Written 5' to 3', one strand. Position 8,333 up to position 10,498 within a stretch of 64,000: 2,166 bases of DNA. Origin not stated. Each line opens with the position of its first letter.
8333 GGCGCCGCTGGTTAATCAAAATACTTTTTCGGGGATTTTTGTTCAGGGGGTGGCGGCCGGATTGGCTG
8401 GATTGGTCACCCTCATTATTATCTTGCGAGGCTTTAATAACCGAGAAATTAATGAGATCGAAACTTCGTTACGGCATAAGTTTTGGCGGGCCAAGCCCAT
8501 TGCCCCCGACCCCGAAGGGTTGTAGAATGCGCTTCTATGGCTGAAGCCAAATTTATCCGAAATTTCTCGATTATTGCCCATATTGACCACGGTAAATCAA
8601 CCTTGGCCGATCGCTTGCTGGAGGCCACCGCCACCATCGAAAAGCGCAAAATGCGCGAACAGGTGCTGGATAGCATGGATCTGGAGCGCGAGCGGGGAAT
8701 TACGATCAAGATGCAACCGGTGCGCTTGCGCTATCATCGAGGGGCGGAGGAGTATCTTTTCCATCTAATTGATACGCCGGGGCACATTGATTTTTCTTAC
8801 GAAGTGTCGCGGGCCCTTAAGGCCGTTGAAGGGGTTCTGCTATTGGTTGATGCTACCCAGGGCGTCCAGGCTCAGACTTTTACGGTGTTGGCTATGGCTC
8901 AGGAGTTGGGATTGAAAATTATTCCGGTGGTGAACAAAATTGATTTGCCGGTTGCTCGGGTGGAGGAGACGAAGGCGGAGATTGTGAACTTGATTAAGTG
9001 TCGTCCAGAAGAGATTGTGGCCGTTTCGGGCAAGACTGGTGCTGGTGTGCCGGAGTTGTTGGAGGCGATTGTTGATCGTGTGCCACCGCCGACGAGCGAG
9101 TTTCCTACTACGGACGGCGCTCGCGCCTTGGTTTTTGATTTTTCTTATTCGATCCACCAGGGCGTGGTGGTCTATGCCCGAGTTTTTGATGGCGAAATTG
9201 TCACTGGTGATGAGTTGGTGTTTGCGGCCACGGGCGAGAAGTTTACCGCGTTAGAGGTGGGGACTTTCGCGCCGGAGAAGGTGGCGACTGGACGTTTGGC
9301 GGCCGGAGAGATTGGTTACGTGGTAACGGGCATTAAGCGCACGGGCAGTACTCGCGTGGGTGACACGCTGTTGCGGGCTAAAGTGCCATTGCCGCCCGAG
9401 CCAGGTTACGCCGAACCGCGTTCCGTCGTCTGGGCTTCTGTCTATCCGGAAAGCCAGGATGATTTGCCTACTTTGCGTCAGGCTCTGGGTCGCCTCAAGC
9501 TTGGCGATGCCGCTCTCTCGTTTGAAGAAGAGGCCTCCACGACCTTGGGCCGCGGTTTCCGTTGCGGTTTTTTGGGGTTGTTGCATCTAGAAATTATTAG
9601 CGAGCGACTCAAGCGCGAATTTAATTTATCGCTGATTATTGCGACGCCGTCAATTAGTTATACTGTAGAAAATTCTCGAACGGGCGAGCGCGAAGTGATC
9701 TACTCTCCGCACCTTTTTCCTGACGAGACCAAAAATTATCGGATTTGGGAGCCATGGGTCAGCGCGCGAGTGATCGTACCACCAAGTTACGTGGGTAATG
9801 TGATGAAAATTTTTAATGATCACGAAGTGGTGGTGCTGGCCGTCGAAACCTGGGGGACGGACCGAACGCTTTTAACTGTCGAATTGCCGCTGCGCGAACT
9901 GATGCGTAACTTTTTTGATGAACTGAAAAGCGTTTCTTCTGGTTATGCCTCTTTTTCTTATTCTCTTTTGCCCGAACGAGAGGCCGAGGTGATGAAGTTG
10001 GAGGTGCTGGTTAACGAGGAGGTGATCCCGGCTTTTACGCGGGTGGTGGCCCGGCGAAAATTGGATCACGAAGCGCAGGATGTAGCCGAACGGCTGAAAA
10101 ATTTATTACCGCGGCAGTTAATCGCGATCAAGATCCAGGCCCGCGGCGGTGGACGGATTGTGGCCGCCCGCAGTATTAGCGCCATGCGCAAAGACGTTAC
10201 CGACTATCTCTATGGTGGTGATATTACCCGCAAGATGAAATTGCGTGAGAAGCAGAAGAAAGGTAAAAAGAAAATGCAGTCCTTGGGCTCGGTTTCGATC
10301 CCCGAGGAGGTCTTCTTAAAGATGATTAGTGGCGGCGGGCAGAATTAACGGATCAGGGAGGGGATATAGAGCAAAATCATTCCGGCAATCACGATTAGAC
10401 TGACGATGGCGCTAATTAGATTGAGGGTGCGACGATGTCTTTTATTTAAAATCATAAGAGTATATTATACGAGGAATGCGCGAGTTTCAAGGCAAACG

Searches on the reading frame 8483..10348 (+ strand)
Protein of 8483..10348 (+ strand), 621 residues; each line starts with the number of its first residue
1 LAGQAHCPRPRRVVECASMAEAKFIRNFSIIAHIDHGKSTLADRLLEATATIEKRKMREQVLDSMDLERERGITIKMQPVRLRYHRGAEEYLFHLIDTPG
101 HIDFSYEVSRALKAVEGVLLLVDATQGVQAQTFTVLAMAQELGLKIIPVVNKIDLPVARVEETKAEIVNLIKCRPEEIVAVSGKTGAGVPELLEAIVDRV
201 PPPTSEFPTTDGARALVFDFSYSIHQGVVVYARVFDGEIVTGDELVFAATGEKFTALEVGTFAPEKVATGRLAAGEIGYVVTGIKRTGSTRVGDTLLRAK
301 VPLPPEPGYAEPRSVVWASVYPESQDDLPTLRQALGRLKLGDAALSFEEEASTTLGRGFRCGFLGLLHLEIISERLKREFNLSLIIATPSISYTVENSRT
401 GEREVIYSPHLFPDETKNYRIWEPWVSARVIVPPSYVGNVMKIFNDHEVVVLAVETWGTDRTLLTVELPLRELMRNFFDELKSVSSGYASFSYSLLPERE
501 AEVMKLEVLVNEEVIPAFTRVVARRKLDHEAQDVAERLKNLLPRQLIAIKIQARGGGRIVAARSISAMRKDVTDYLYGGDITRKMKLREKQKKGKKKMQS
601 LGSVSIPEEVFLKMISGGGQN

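Call 7: search_protein_families(library=pfam, proteins=[window:8483-10348:+], max_evalue=0.001)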
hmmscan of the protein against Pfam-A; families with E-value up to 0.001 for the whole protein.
window:8483-10348:+ (621 aa): 6 families
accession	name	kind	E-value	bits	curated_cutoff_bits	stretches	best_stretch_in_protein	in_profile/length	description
PF00009.33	GTP_EFTU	-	2.3e-55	187.6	26.5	1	25-202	3-188/188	Elongation factor Tu GTP binding domain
PF06421.17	LepA_C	-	6.9e-34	116.6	29.7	1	510-615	1-106/107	GTP-binding protein LepA C-terminus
PF00679.30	EFG_C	-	3.3e-15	56.3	27.9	1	421-494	2-74/89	Elongation factor G C-terminus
PF03144.31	GTP_EFTU_D2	-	6.9e-08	33.2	30.3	1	227-296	1-72/73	Elongation factor Tu domain 2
PF14492.12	EFG_III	-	2.5e-07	31.1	27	1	312-386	2-73/75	Elongation Factor G, domain III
PF01926.29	MMR_HSR1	-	1.6e-06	28.6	21.9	1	35-152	9-113/113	50S ribosome-binding GTPase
